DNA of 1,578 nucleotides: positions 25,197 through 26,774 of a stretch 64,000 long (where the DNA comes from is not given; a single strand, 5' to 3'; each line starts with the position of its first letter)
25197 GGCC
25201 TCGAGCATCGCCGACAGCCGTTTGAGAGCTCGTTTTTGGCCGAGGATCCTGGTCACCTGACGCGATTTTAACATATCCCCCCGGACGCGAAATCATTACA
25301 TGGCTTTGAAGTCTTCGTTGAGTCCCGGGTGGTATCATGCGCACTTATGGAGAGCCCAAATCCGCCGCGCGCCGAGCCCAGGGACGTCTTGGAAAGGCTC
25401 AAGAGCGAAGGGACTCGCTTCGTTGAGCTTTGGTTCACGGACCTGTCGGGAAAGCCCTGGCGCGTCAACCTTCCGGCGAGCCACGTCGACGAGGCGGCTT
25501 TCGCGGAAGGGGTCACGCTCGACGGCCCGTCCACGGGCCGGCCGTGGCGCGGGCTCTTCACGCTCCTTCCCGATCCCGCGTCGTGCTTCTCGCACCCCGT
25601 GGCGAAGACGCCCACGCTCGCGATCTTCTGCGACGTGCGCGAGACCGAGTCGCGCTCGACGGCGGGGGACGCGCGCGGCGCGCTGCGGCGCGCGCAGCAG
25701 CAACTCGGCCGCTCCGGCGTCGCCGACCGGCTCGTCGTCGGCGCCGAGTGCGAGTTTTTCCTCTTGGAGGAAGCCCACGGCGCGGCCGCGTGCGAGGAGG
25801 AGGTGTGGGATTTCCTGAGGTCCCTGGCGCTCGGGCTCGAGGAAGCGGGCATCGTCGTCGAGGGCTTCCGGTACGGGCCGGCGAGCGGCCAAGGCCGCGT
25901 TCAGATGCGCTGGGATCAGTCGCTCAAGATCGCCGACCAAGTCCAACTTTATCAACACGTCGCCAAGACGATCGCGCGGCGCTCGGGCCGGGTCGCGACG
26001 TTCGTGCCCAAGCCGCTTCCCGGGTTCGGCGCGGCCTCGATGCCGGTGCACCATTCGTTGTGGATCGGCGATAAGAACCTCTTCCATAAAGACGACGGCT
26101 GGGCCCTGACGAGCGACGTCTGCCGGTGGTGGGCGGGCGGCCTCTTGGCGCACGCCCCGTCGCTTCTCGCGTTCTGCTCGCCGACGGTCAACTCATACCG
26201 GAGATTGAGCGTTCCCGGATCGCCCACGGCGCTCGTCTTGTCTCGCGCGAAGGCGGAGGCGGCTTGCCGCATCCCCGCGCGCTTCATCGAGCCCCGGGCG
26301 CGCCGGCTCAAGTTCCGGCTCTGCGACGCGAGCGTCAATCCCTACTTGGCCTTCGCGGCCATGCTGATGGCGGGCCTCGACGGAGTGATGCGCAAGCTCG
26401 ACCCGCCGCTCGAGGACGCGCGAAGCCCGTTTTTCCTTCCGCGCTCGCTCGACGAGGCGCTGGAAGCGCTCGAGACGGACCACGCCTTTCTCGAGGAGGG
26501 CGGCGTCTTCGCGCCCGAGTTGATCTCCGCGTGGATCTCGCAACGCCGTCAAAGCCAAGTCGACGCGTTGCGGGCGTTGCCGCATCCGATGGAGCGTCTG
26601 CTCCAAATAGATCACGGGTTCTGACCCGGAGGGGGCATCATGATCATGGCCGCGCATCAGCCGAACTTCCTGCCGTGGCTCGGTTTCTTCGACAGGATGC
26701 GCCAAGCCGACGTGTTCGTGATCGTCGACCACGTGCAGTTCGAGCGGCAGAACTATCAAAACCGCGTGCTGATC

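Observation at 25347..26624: Glutamine synthetase pseudoenzyme heading an amino-sugar biosynthesis operon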

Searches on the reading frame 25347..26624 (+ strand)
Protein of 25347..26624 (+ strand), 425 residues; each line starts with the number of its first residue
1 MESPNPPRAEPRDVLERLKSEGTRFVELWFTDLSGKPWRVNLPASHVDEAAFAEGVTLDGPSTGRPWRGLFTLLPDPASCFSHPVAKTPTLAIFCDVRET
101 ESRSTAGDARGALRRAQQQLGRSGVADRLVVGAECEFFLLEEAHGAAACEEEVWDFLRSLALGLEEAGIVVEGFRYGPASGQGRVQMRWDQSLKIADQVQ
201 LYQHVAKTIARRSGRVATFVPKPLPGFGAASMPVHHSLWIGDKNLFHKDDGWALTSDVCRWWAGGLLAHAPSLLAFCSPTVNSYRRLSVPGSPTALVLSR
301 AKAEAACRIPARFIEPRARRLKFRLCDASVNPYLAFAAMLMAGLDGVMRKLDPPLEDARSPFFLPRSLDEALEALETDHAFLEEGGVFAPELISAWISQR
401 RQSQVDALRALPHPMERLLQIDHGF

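Call 3: search_protein_families(library=pfam, proteins=[window:25347-26624:+], max_evalue=0.01)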
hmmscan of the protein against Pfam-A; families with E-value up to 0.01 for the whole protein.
window:25347-26624:+ (425 aa): 2 families
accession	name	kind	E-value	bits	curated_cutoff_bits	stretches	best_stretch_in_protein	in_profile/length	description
PF00120.29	Gln-synt_C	-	5.5e-70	236.6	24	1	107-417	2-341/344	Glutamine synthetase, catalytic domain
PF03951.24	Gln-synt_N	-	5.4e-11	42.4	33.4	1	23-98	2-80/82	Glutamine synthetase, beta-Grasp domain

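Call 4: search_protein_families(library=ncbifam, proteins=[window:25347-26624:+], max_evalue=0.01)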
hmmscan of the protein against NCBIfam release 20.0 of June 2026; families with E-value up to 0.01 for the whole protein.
window:25347-26624:+ (425 aa): 4 families
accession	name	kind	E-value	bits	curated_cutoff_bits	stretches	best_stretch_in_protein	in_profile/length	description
TIGR00653.1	GlnA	equivalog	1.7e-88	297.4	429.15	2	149-418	179-458/462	type I glutamate--ammonia ligase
NF007006.0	PRK09469.1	equivalog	3.8e-72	243.4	845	2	155-416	191-462/469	glutamate--ammonia ligase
NF045547.1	GGputSyn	equivalog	9.8e-49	166.2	650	1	69-402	71-425/438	gamma-glutamylputrescine synthetase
TIGR03105.1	gln_synth_III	equivalog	1.6e-46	158.7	469.6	1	17-402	4-416/435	type III glutamate--ammonia ligase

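Call 5: search_solved_structures(query=window:25347-26624:+, show_alignments=3, max_evalue=1e-10)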
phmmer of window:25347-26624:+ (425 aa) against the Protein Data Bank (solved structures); distinct sequences matched with E-value up to 1e-10: 37.
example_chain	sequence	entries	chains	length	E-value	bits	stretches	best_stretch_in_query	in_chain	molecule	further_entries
2bvc_A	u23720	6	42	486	1.5e-74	254.9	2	155-421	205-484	GLUTAMINE SYNTHETASE 1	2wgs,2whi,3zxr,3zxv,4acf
4xyc_A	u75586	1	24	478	1.7e-74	254.8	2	155-421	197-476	Glutamine synthetase 1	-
1hto_A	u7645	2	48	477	1.8e-74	254.7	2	155-421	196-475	GLUTAMINE SYNTHETASE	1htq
3ng0_A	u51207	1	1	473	3.1e-74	253.9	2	153-420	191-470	Glutamine synthetase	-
2gls_A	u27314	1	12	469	1.6e-70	241.6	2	155-417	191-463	GLUTAMINE SYNTHETASE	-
1f1h_A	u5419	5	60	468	1.7e-70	241.6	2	155-417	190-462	PROTEIN (GLUTAMINE SYNTHETASE) | GLUTAMINE SYNTHETASE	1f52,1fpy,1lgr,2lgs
5ldf_A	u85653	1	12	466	2.2e-70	241.2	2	155-417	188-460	Glutamine synthetase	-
8pvg_A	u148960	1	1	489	2.3e-69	237.8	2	155-417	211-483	Glutamine synthetase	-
8v1y_A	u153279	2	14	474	3.7e-69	237.2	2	155-417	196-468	Glutamine synthetase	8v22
7w85_A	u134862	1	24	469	3.9e-69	237.1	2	155-417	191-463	Glutamine synthetase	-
4s17_A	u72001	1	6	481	1.6e-65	225.2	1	156-418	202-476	Glutamine synthetase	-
9n4x_A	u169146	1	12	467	3.2e-62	214.3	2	159-417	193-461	Glutamine synthetase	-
8fbp_A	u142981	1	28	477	7.3e-62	213.1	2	159-417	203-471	Glutamine synthetase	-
9k2n_A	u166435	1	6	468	5.6e-60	206.9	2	174-416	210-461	Glutamine synthetase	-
5zli_A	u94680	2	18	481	7.6e-50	173.5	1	161-417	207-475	Glutamine synthetase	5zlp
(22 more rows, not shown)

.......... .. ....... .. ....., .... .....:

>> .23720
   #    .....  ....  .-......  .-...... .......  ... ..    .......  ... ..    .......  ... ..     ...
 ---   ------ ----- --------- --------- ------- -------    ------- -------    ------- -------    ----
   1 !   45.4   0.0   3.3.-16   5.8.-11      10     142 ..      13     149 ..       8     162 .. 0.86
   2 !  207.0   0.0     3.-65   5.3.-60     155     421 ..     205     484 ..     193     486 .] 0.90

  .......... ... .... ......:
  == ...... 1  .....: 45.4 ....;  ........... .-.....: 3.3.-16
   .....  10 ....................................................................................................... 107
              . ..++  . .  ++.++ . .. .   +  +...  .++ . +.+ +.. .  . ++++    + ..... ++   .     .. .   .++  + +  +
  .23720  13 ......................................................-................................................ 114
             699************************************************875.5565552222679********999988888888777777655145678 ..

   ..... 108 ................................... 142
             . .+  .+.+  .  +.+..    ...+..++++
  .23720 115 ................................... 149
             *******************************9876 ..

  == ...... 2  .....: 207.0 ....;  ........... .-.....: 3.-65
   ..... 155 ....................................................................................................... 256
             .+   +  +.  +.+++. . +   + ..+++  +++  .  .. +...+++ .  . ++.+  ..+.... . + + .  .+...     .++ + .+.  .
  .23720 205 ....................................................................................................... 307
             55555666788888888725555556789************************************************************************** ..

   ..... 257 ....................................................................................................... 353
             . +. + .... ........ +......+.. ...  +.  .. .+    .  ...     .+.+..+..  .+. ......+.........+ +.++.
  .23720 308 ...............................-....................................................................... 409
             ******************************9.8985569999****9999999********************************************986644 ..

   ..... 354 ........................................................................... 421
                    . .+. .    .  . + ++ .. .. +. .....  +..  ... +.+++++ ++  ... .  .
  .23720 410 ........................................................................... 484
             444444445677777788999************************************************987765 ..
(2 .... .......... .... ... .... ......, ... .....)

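Call 6: find_homologous_proteins(query=window:25347-26624:+, max_evalue=1e-20)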
Query window:25347-26624:+ (425 aa): 6175 proteins with E <= 1e-20 among 8000 candidates; the best 120 are listed.
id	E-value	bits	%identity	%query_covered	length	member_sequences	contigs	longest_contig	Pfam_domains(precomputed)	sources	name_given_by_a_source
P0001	8.6e-278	940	100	97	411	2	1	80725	PF03951.25,PF00120.30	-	-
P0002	1.6e-183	629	69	96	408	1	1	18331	PF03951.25,PF00120.30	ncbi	-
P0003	6.1e-150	518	59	92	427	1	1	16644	PF03951.25,PF00120.30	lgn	-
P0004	1.3e-145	504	56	95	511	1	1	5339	PF03951.25,PF00120.30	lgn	-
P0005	4.0e-141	489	57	92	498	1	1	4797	PF03951.25,PF00120.30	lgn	-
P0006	1.2e-137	478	57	92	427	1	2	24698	PF03951.25,PF00120.30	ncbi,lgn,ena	-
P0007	2.2e-136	474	57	96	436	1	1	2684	PF03951.25,PF00120.30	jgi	jgi:glutamine synthetase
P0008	7.5e-135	469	54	99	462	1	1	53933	PF03951.25,PF00120.30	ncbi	-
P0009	1.9e-134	467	56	91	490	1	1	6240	PF03951.25,PF00120.30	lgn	-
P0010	1.5e-132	461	56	93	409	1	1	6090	PF03951.25,PF00120.30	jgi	jgi:glutamine synthetase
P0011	1.7e-124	434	52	97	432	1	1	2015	PF03951.25,PF00120.30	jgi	jgi:glutamine synthetase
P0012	4.3e-119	417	51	97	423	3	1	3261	PF03951.25,PF00120.30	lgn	-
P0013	4.2e-116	407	52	95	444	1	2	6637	PF03951.25,PF00120.30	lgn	-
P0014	1.1e-115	405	46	98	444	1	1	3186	PF03951.25,PF00120.30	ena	-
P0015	3.6e-115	404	49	95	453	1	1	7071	PF00120.30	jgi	jgi:glutamine synthetase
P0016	5.2e-115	403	49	97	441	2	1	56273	PF03951.25,PF00120.30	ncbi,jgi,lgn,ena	jgi:glutamine synthetase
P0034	7.5e-110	386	48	90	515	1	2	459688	PF03951.25,PF00120.30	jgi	jgi:glutamine synthetase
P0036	4.6e-109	384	49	95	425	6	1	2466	PF03951.25,PF00120.30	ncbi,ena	-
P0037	1.7e-108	382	45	96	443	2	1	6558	PF03951.25,PF00120.30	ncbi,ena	-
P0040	5.2e-108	380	45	97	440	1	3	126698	PF03951.25,PF00120.30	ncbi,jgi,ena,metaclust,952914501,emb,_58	jgi:glutamine synthetase|metaclust:\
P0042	1.7e-107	378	48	95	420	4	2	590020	PF03951.25,PF00120.30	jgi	-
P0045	5.0e-107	377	49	90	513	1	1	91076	PF03951.25,PF00120.30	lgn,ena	-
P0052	2.4e-105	371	47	94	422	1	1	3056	PF03951.25,PF00120.30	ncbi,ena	-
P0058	7.2e-103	363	47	99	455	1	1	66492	PF03951.25,PF00120.30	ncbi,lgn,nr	ncbi:MAG: glutamine synthetase [Elusimicrobia bacterium]|nr:glutamine synthetase [Elusimicrobiota ba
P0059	1.4e-102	362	47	92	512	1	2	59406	PF03951.25,PF00120.30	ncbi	-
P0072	4.1e-91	324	42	94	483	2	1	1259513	PF03951.25,PF00120.30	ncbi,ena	-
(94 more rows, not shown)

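Call 11: find_encoding_contigs(protein=P0002, flank=8000, max_places=3)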
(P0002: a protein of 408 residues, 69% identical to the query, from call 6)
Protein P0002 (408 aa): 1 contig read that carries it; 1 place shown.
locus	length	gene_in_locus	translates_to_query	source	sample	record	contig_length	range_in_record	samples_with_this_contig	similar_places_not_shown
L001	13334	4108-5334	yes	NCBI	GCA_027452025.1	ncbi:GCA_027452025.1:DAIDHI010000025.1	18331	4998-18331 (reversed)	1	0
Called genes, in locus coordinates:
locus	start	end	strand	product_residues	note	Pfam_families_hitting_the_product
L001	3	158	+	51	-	?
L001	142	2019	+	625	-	PF00128:Alpha-amylase, PF11941:DUF3459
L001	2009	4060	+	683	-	PF12439:GDE_N, PF06202:GDE_C, PF17389:Bac_rhamnosid6H (weak), PF22422:MGH1-like_GH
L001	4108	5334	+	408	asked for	PF03951:Gln-synt_N, PF00120:Gln-synt_C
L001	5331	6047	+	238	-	PF08889:WbqC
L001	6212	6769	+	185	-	-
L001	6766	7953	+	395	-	-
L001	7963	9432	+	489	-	PF03976:PPK2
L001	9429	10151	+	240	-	PF05235:CHAD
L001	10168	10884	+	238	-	PF00075:RNase_H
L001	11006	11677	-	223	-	PF00702:Hydrolase, PF12710:HAD, PF13419:HAD_2, PF13242:Hydrolase_like (faint)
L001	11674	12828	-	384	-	PF01066:CDP-OH_P_transf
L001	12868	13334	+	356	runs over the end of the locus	-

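Call 12: find_encoding_contigs(protein=P0008, flank=8000, max_places=3)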
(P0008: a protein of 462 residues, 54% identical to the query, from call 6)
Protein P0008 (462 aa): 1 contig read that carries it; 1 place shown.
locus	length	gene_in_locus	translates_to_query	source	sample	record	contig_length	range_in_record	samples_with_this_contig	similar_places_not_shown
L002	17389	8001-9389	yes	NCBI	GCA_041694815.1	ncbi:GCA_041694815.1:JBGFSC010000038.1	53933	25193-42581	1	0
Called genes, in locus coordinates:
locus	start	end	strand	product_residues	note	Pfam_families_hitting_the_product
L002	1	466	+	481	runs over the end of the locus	PF00324:AA_permease, PF13520:AA_permease_2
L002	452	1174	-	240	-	PF00483:NTP_transferase, PF12804:NTP_transf_3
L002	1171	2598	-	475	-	PF01636:APH, PF22740:PapZ_C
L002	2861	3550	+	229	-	-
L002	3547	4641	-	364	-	PF17785:PUA_3, PF10672:Methyltrans_SAM, PF02475:TRM5-TYW2_MTfase (weak)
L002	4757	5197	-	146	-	-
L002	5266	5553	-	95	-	-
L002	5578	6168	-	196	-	PF01814:Hemerythrin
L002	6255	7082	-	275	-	-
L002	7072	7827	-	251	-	PF00149:Metallophos, PF12850:Metallophos_2 (weak)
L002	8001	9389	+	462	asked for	PF03951:Gln-synt_N, PF00120:Gln-synt_C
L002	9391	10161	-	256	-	PF02475:TRM5-TYW2_MTfase (weak), PF13489:Methyltransf_23 (weak), PF01728:FtsJ (weak), PF05175:MTS, PF06325:PrmA, PF13847:Methyltransf_31, PF08241:Methyltransf_11, PF13649:Methyltransf_25, +3 more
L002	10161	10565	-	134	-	PF13646:HEAT_2 (faint)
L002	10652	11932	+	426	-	PF00245:Alk_phosphatase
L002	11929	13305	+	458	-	PF00884:Sulfatase, PF01663:Phosphodiest, PF02995:DUF229 (weak), PF16347:SGSH_C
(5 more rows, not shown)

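Call 19: find_encoding_contigs(protein=P0042, flank=10000, max_places=2)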
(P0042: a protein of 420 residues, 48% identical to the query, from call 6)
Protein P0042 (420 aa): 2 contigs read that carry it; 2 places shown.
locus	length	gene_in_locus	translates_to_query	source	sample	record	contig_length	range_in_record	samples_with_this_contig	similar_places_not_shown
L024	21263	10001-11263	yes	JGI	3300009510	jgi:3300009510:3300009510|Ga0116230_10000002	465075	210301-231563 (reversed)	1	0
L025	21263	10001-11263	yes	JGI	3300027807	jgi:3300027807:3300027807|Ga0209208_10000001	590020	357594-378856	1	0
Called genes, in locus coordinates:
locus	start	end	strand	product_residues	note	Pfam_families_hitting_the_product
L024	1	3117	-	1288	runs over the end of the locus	PF00704:Glyco_hydro_18, PF00041:fn3 (faint), PF16656:Pur_ac_phosph_N, PF06439:3keto-disac_hyd (weak), PF16656:Pur_ac_phosph_N (weak), PF06439:3keto-disac_hyd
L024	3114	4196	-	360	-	-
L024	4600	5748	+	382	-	PF00704:Glyco_hydro_18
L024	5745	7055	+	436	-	PF00483:NTP_transferase, PF12804:NTP_transf_3, PF25084:LbH_EIF2B, PF25087:GMPPB_C (faint), PF00132:Hexapep (weak), PF14602:Hexapep_2 (weak)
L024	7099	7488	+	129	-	-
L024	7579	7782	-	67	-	PF01842:ACT (weak)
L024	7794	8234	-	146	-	-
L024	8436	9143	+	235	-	PF08889:WbqC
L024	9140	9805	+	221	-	PF02585:PIG-L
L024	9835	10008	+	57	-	-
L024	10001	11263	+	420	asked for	PF03951:Gln-synt_N, PF00120:Gln-synt_C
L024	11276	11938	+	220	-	PF02585:PIG-L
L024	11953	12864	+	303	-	PF24575:TPR_Slam (faint), PF07719:TPR_2 (faint), PF13428:TPR_14 (faint), PF13432:TPR_16 (faint), PF14559:TPR_19 (faint), PF13431:TPR_17 (faint)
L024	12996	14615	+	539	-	PF13428:TPR_14 (faint), PF07719:TPR_2 (faint), PF14559:TPR_19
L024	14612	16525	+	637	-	PF13641:Glyco_tranf_2_3, PF13632:Glyco_trans_2_3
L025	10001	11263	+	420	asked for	PF03951:Gln-synt_N, PF00120:Gln-synt_C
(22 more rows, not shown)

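Call 20: find_encoding_contigs(protein=P0058, flank=10000, max_places=2)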
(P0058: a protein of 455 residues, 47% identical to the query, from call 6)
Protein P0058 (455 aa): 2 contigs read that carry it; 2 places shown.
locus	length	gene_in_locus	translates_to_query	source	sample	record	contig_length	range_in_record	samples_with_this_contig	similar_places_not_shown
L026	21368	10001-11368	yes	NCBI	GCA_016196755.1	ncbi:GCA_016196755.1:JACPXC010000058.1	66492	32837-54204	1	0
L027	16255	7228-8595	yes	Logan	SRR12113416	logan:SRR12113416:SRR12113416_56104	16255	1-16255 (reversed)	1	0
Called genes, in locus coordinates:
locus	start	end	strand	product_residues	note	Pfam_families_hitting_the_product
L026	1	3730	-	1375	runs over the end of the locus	PF00041:fn3 (faint), PF16655:PhoD_N (faint), PF16656:Pur_ac_phosph_N, PF25059:FN3_DSCAM-DSCAML_C (faint), PF22585:Sialidase-like_CBM (faint), PF16656:Pur_ac_phosph_N, PF06439:3keto-disac_hyd (weak)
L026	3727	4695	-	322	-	-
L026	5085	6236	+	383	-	PF00704:Glyco_hydro_18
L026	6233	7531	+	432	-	PF00483:NTP_transferase, PF01128:IspD, PF12804:NTP_transf_3, PF00132:Hexapep (faint), PF25087:GMPPB_C, PF25084:LbH_EIF2B, PF14602:Hexapep_2 (weak)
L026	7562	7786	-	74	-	PF01842:ACT (weak)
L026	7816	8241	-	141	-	-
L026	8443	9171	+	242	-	PF08889:WbqC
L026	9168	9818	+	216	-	PF02585:PIG-L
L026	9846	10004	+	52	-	-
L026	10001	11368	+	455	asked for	PF03951:Gln-synt_N (weak), PF00120:Gln-synt_C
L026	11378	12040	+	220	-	PF02585:PIG-L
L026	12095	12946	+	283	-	PF13428:TPR_14 (faint), PF07719:TPR_2 (faint), PF13371:TPR_9 (faint), PF14559:TPR_19 (weak), PF13431:TPR_17 (faint), PF13432:TPR_16 (weak)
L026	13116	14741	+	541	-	PF13428:TPR_14 (faint), PF14559:TPR_19, PF23914:TPR_CcmH_CycH (faint), PF13432:TPR_16 (weak)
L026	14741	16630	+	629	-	PF13641:Glyco_tranf_2_3, PF13632:Glyco_trans_2_3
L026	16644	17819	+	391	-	PF02350:Epimerase_2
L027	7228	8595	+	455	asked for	PF03951:Gln-synt_N (weak), PF00120:Gln-synt_C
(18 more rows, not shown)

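Call 38: predict_structure(alignment_id=A3)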
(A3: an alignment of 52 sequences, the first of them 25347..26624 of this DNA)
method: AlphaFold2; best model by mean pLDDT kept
length: 425 residues; sequences in the alignment: 52
mean_pLDDT: 94.2   pTM: 0.93
mean pLDDT of the five models: 94.2, 93.9, 93.4, 93.3, 93.3
residues with pLDDT >= 90: 377; 70-90: 34; 50-70: 10; < 50: 4
segments of 3 or more residues with pLDDT < 50: 1-4
pLDDT, mean of each block of 10 residues (from residue 1): 60 97 98 94 97 93 73 97 97 96 94 98 98 97 96 98 96 93 95 97 98 97 94 97 97 96 98 98 92 95 96 89 97 98 99 92 95 98 98 96 95 89 72
secondary structure, 60 per line:
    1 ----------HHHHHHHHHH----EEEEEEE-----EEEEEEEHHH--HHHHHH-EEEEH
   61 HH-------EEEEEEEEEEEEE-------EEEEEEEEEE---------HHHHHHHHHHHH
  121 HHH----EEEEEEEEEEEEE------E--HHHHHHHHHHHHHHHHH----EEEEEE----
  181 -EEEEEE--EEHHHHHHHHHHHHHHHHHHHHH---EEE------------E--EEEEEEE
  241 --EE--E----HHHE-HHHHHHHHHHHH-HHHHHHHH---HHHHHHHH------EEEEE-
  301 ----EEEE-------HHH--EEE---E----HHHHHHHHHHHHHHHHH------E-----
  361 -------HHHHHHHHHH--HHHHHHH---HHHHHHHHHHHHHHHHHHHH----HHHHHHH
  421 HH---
elements in order: H11-20 E25-31 E37-43 H49-54 E56-59 E70-82 E90-99 H109-123 E128-140 H150-166 E171-176 E182-187 H192-212 E216-218 E234-240 H257-268 H270-277 H281-288 E295-299 E305-308 E321-323 H332-348 H368-377 H380-386 H390-409 H414-422

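Call 42: fold_search(model_id=the predicted structure, library=pdb)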
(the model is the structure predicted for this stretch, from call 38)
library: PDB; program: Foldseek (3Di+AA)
matches with E <= 10: 957; with E <= 0.001: 214
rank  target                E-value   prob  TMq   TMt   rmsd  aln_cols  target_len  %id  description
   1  2wgs_A                3.3e-41  1.00  0.90  0.82   3.0       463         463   35  Crystal structure of Mycobacterium Tuberculosis Glutamine Synthetase in complex with a purine analogue inhibitor. (released 2009-09-01)
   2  8v1y_B                5.2e-40  1.00  0.89  0.83   3.3       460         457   34  Composite map of AMPylated GlnA bound to hinT (released 2024-11-27)
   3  8pvg                  6.4e-40  1.00  0.88  0.86   3.2       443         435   35  Structure of E. coli glutamine synthetase determined by cryoEM at 100 keV (released 2023-11-29)
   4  8v22_F                8.7e-40  1.00  0.90  0.85   3.0       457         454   34  GlnA dodecamer with AMPylation (released 2024-11-27)
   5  2bvc_A                8.7e-40  1.00  0.90  0.81   3.3       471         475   34  Crystal structure of Mycobacterium tuberculosis glutamine synthetase in complex with a transition state mimic (released 2005-07-07)
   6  8v1y_A                1.1e-39  1.00  0.90  0.84   2.8       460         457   34  Composite map of AMPylated GlnA bound to hinT (released 2024-11-27)
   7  7w85_A                1.1e-39  1.00  0.89  0.87   3.2       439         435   35  Structural of the filamentous Escherichia coli glutamine synthetase (released 2022-04-06)
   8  4xyc_A                1.2e-39  1.00  0.88  0.81   3.2       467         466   34  NANOMOLAR INHIBITORS OF MYCOBACTERIUM TUBERCULOSIS GLUTAMINE SYNTHETASE 1: SYNTHESIS, BIOLOGICAL EVALUATION AND X-RAY  (released 2015-03-25)
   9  8v22_A                1.3e-39  1.00  0.90  0.84   3.2       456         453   35  GlnA dodecamer with AMPylation (released 2024-11-27)
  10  2whi_A                1.9e-39  1.00  0.90  0.80   3.3       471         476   34  Crystal structure of Mycobacterium Tuberculosis Glutamine Synthetase in complex with a purine analogue inhibitor and L (released 2009-09-01)
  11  4xyc_E                1.9e-39  1.00  0.89  0.82   3.4       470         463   33  NANOMOLAR INHIBITORS OF MYCOBACTERIUM TUBERCULOSIS GLUTAMINE SYNTHETASE 1: SYNTHESIS, BIOLOGICAL EVALUATION AND X-RAY  (released 2015-03-25)
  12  1hto_A                2.0e-39  1.00  0.91  0.81   3.1       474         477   33  CRYSTALLOGRAPHIC STRUCTURE OF A RELAXED GLUTAMINE SYNTHETASE FROM MYCOBACTERIUM TUBERCULOSIS (released 2002-07-24)
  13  4xyc_C                2.7e-39  1.00  0.86  0.80   3.4       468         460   34  NANOMOLAR INHIBITORS OF MYCOBACTERIUM TUBERCULOSIS GLUTAMINE SYNTHETASE 1: SYNTHESIS, BIOLOGICAL EVALUATION AND X-RAY  (released 2015-03-25)
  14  4xyc_D                3.1e-39  1.00  0.88  0.80   3.3       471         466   34  NANOMOLAR INHIBITORS OF MYCOBACTERIUM TUBERCULOSIS GLUTAMINE SYNTHETASE 1: SYNTHESIS, BIOLOGICAL EVALUATION AND X-RAY  (released 2015-03-25)
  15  4xyc_B                3.5e-39  1.00  0.88  0.81   3.5       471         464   34  NANOMOLAR INHIBITORS OF MYCOBACTERIUM TUBERCULOSIS GLUTAMINE SYNTHETASE 1: SYNTHESIS, BIOLOGICAL EVALUATION AND X-RAY  (released 2015-03-25)
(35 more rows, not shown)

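Call 65: find_encoding_contigs(protein=P0045, flank=10000, max_places=1)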
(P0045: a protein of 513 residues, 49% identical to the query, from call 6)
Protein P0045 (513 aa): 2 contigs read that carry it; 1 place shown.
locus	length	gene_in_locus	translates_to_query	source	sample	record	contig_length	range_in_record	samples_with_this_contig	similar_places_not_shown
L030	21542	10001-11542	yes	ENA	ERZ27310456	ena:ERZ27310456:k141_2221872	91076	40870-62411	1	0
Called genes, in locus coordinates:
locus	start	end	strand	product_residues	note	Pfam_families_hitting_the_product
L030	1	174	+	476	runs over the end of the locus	PF03446:NAD_binding_2 (weak), PF03721:UDPG_MGDP_dh_N, PF00984:UDPG_MGDP_dh, PF03720:UDPG_MGDP_dh_C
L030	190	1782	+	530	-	PF10096:DUF2334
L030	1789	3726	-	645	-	PF13585:CHU_C (faint)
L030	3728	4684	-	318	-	PF11751:PorP_SprF (weak)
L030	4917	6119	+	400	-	PF00704:Glyco_hydro_18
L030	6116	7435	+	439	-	PF00483:NTP_transferase (weak), PF01128:IspD (weak), PF12804:NTP_transf_3, PF00132:Hexapep (faint), PF24894:Hexapep_GlmU (faint), PF25084:LbH_EIF2B, PF25087:GMPPB_C (weak)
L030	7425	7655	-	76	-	PF01842:ACT (weak), PF22629:ACT_AHAS_ss (weak)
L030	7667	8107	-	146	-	PF01842:ACT (faint)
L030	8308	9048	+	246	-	PF08889:WbqC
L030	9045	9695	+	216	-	PF02585:PIG-L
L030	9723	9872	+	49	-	-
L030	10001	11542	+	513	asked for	PF03951:Gln-synt_N, PF00120:Gln-synt_C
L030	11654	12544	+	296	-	PF13174:TPR_6 (faint), PF07719:TPR_2 (faint), PF13181:TPR_8 (faint), PF13428:TPR_14 (faint), PF13371:TPR_9 (faint), PF14559:TPR_19 (weak), PF13432:TPR_16 (weak)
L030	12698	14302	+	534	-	PF07719:TPR_2 (faint), PF13371:TPR_9 (faint), PF13428:TPR_14 (faint), PF13432:TPR_16, PF14559:TPR_19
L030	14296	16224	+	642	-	PF13641:Glyco_tranf_2_3, PF13632:Glyco_trans_2_3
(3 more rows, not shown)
